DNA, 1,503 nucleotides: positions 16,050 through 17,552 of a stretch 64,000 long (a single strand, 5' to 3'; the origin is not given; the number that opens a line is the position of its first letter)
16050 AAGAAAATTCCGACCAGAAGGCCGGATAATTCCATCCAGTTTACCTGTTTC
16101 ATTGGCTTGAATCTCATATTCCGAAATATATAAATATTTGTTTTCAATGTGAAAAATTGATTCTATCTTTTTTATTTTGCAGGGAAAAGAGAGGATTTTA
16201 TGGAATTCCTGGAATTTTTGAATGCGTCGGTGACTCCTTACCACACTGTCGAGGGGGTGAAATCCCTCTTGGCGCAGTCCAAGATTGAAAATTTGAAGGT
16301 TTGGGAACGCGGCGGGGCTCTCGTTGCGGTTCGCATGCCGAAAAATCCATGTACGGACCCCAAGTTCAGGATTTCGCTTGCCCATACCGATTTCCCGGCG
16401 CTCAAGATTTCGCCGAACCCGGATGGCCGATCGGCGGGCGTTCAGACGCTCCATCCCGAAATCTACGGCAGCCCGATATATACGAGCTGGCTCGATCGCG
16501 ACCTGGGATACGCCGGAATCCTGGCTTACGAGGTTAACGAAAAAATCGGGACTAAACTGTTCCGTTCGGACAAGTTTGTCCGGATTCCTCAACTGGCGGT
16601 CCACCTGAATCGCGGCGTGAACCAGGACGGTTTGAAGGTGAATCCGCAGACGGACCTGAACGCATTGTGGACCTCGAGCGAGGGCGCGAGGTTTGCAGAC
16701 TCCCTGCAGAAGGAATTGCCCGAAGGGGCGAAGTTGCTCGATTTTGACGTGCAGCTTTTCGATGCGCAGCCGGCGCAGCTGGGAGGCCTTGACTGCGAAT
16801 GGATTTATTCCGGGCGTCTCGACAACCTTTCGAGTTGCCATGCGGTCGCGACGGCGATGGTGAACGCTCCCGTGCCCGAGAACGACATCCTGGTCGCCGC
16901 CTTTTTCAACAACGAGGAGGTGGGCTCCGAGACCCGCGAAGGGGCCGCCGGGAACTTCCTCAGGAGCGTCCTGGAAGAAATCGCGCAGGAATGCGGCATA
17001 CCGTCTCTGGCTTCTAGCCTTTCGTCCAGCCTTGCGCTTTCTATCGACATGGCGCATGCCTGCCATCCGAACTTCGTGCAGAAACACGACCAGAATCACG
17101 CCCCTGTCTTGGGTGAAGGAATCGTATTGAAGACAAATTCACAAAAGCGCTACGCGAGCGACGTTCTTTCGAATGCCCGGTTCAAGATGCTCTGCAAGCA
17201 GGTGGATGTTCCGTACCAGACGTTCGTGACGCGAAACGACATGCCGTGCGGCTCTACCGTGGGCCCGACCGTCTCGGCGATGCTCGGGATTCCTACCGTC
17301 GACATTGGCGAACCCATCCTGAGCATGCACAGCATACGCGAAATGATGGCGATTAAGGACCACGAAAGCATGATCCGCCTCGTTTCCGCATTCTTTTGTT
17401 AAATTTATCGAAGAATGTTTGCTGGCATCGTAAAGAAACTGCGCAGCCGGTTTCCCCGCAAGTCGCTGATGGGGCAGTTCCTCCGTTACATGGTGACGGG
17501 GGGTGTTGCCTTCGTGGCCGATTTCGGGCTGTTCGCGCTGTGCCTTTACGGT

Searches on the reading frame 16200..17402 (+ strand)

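Call 33: search_protein_families(library=pfam, proteins=[window:16200-17402:+], max_evalue=0.00001)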
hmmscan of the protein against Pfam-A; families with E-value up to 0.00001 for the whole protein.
window:16200-17402:+ (400 aa): 2 families
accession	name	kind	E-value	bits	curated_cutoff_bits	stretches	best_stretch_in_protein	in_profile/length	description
PF02127.20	Peptidase_M18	-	7.1e-100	335.3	24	1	6-399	1-432/432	Aminopeptidase I zinc metalloprotease (M18)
PF05343.19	Peptidase_M42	-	8.6e-12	45.1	23.2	1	253-394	160-292/292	M42 glutamyl aminopeptidase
